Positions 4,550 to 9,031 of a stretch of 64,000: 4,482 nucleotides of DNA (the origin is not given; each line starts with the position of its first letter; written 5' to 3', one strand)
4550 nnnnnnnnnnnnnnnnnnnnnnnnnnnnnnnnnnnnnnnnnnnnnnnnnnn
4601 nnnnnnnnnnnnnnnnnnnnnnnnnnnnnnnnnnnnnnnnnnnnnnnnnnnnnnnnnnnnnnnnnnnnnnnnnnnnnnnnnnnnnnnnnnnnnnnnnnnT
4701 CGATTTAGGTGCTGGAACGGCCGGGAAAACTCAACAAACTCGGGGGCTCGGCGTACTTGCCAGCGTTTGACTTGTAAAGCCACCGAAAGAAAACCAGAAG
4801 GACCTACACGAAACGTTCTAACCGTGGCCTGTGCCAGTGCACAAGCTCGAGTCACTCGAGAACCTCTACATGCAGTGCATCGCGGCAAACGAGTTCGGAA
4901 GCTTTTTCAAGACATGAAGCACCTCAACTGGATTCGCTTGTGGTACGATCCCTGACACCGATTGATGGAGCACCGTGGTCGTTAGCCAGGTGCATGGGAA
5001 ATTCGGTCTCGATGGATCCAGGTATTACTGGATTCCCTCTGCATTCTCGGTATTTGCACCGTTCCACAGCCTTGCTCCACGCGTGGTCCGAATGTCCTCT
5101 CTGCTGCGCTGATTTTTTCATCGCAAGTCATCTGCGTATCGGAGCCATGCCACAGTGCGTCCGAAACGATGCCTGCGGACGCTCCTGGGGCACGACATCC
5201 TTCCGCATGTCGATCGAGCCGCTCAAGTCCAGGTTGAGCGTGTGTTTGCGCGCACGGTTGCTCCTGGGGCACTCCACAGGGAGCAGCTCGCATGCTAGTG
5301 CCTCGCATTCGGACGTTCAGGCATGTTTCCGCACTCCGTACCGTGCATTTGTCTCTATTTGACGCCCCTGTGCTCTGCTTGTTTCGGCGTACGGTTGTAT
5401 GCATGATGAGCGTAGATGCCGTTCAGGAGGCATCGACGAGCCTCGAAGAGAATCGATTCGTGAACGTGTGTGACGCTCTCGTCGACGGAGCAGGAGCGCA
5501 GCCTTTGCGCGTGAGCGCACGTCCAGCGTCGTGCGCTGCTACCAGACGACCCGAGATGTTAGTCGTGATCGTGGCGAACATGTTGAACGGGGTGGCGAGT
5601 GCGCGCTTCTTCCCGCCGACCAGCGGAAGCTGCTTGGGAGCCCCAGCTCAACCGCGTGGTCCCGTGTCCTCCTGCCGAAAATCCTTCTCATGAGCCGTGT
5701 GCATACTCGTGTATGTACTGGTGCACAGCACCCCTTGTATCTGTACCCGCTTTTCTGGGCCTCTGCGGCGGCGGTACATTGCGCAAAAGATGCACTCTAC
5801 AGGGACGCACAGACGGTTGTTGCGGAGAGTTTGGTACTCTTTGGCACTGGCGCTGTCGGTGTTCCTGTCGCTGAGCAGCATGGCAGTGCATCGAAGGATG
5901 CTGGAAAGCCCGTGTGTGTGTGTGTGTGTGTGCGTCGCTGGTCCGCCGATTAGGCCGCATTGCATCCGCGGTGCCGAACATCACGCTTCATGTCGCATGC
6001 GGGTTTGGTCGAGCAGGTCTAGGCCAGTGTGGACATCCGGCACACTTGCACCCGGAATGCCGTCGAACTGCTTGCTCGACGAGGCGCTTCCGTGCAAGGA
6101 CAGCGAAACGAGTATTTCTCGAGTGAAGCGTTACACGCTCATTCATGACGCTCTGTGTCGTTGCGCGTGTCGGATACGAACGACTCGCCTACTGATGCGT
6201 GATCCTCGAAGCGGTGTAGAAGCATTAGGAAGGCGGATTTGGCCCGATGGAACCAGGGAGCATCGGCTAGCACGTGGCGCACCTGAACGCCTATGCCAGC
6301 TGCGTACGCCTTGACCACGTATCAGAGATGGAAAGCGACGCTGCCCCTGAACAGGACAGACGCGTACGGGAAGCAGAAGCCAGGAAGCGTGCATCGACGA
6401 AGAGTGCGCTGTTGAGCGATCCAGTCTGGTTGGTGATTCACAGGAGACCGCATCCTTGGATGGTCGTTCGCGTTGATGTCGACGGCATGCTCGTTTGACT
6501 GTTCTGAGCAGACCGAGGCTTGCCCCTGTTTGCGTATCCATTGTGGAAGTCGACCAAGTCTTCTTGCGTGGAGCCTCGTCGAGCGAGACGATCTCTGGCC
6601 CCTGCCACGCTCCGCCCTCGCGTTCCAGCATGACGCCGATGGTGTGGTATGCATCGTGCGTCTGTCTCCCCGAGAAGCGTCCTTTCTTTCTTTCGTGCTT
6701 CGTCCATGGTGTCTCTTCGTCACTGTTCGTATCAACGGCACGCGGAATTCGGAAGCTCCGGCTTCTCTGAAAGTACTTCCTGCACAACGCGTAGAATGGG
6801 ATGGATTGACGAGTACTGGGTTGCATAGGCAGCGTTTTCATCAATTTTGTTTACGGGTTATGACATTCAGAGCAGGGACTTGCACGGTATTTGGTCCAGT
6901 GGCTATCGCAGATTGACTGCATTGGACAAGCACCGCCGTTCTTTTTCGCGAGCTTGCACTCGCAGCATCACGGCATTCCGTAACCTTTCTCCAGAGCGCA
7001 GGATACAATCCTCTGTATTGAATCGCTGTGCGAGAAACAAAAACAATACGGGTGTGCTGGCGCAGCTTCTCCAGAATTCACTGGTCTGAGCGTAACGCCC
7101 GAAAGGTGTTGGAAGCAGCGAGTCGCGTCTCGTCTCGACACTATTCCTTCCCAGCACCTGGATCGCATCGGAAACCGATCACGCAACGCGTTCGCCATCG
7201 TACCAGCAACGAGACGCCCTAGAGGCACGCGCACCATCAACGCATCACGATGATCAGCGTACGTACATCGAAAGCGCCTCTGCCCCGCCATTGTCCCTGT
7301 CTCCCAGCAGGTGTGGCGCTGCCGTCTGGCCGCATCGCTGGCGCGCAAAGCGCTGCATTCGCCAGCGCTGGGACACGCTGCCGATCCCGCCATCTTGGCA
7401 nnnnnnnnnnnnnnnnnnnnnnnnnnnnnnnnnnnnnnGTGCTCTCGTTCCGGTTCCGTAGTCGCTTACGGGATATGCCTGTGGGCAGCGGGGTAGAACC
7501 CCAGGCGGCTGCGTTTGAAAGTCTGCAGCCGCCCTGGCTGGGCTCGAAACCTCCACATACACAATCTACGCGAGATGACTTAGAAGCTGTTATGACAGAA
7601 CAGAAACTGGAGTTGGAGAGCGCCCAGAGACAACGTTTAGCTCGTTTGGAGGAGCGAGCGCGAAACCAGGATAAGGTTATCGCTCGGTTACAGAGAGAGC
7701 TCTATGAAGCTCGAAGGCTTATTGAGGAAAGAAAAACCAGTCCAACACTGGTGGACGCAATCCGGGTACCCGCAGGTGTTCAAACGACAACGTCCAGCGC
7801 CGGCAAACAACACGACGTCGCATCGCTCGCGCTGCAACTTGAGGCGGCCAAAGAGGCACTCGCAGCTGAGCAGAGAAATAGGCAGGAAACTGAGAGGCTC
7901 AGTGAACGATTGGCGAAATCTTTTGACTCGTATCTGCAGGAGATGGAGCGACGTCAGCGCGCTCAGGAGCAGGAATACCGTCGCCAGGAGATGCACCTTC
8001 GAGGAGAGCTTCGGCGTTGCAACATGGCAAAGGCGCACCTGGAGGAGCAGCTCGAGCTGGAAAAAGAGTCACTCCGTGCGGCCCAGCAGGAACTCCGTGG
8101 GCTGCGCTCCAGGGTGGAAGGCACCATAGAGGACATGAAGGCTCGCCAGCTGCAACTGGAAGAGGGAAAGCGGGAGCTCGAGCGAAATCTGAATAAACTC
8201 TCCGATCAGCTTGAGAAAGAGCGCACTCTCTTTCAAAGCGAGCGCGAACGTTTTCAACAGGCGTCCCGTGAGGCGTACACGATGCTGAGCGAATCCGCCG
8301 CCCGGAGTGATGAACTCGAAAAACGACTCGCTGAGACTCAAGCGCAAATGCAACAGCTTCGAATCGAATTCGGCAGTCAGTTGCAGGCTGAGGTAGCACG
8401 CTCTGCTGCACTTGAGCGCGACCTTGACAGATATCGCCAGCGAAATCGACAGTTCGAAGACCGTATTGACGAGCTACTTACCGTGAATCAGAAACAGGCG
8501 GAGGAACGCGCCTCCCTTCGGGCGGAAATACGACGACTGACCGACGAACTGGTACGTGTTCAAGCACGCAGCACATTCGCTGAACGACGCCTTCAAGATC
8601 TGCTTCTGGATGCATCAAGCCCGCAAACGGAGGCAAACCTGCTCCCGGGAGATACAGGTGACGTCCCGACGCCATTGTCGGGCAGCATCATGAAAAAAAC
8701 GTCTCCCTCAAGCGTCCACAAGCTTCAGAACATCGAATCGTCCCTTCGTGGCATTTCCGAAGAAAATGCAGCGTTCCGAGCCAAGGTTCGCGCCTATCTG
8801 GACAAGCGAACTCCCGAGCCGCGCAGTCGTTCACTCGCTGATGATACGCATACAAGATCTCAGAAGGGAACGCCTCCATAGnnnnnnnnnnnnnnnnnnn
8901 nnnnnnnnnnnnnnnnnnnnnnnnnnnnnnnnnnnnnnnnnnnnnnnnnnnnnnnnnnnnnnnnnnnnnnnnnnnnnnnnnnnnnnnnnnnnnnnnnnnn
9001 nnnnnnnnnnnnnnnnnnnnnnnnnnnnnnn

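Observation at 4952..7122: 2.17-kb non-coding direct repeat pair (second copy at 18771-20939) flanking an 11.6 kb gene block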

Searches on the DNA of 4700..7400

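Call 65: search_rna_families(source=window, start=4700, end=7400, threshold=evalue, max_evalue=1)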
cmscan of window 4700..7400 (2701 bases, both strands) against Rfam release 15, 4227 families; matches with E-value up to 1: 0.
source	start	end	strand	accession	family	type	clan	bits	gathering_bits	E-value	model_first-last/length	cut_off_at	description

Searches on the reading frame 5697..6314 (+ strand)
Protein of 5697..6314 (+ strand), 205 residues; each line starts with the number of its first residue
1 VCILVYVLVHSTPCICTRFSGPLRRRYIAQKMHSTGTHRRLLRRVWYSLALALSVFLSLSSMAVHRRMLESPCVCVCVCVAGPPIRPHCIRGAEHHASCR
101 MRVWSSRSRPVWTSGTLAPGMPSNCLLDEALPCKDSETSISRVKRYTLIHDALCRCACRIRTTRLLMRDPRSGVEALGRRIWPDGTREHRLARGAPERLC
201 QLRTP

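Call 8: search_protein_families(library=pfam, proteins=[window:5697-6314:+], max_evalue=0.01)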
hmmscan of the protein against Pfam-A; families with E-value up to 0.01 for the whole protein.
window:5697-6314:+ (205 aa): 0 families

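Call 55: search_protein_representatives(protein=window:5697-6314:+)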
Query: 205 residues. Proteins with E-value up to 0.001 (for the whole library): 4; up to 1e-10: 2; up to 1e-30: 1. The best 4 are listed.
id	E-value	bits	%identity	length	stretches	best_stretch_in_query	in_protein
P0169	2.5e-129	445.8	98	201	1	5-205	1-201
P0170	2.6e-15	73.3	88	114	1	71-111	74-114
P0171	1.1e-09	54.9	46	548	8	66-89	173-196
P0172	8.3e-04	35.7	27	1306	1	147-190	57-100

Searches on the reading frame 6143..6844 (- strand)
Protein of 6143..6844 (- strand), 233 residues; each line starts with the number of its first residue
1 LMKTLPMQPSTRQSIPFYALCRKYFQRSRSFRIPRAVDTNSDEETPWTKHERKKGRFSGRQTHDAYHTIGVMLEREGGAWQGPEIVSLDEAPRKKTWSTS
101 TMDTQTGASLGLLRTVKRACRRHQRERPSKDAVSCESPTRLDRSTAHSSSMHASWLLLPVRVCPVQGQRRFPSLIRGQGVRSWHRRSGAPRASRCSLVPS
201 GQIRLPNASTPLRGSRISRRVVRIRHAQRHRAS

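Call 8: search_protein_families(library=pfam, proteins=[window:6143-6844:-], max_evalue=0.01)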
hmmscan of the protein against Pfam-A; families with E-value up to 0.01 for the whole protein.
window:6143-6844:- (233 aa): 0 families

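Call 32: find_homologous_proteins(query=window:6143-6844:-, max_evalue=0.001)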
Query window:6143-6844:- (233 aa): 2 proteins with E <= 0.001 among 229 candidates.
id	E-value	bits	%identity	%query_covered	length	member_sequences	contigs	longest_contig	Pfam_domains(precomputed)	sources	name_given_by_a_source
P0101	4.8e-147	506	99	100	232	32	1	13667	-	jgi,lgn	-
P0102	4.2e-50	189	96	42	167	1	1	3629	-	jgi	jgi:hypothetical protein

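Call 33: find_encoding_contigs(protein=P0101, flank=10000, max_places=10)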
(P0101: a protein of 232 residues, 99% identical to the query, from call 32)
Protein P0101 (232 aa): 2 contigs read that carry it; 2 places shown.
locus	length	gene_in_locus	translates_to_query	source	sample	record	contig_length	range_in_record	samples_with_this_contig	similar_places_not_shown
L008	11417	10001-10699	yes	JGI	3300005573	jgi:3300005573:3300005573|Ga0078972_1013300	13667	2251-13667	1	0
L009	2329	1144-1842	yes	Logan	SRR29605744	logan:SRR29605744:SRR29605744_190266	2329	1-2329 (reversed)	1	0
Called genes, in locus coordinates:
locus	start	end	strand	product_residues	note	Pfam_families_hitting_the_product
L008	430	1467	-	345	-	PF06966:DUF1295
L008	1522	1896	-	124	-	-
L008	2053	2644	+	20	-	-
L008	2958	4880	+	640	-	PF07992:Pyr_redox_2, PF00070:Pyr_redox (faint)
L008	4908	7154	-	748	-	PF07973:tRNA_SAD, PF00587:tRNA-synt_2b, PF03129:HGTP_anticodon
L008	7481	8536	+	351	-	PF00977:His_biosynth, PF03060:NMO (faint)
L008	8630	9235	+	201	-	-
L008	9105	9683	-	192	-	-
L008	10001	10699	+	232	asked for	-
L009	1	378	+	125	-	?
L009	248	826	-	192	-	-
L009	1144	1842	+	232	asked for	-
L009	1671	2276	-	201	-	-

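Call 34: find_encoding_contigs(protein=P0102, flank=10000, max_places=10)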
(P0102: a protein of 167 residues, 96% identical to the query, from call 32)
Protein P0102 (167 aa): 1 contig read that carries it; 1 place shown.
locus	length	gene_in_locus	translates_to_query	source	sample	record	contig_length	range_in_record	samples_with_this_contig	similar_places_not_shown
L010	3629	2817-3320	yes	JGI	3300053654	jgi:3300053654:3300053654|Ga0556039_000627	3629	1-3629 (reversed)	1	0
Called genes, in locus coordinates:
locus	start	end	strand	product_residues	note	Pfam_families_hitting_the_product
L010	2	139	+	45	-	?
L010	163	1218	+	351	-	PF00977:His_biosynth, PF03060:NMO (faint)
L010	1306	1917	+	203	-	-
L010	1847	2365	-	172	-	-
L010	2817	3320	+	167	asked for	-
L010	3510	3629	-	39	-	?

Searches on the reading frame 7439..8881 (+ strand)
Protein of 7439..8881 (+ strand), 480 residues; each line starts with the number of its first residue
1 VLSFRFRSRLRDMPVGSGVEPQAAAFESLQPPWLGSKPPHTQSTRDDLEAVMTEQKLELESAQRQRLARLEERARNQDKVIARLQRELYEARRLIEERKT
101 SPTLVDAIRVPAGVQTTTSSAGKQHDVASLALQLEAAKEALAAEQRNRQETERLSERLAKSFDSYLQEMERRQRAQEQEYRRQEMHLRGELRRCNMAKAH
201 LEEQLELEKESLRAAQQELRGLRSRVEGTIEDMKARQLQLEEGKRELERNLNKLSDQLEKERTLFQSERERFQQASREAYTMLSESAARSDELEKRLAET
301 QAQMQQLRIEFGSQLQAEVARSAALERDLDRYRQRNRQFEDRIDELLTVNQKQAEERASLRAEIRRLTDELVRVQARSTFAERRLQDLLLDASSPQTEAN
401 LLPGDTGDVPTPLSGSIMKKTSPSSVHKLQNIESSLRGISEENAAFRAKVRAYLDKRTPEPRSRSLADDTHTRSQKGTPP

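Call 8: search_protein_families(library=pfam, proteins=[window:7439-8881:+], max_evalue=0.01)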
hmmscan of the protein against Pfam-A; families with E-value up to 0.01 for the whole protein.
window:7439-8881:+ (480 aa): 0 families

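Call 63: find_encoding_contigs(protein=window:7475-8881:+, flank=10000, max_places=10)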
Protein window:7475-8881:+ (468 aa): 3 contigs read that carry it; 3 places shown.
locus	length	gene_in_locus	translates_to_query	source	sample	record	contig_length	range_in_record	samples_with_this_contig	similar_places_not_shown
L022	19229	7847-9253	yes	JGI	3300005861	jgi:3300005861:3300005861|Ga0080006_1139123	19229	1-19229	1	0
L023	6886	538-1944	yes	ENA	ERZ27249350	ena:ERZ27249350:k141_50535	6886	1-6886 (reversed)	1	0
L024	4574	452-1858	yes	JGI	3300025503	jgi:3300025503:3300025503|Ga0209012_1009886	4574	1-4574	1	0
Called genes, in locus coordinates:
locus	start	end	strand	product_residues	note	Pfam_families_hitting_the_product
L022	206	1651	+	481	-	PF00091:Tubulin, PF12327:FtsZ_C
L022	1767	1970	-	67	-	-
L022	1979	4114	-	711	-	PF00069:Pkinase, PF07714:PK_Tyr_Ser-Thr, PF04784:DUF547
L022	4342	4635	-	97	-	-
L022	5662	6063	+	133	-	-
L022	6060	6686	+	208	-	-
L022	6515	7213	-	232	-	-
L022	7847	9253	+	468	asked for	-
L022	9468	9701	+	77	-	-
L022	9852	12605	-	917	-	PF00176:SNF2-rel_dom, PF04851:ResIII, PF00271:Helicase_C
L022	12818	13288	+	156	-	-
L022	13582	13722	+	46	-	-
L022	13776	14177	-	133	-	-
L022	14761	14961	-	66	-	-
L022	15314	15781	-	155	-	PF00694:Aconitase_C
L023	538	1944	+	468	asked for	-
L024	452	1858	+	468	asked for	-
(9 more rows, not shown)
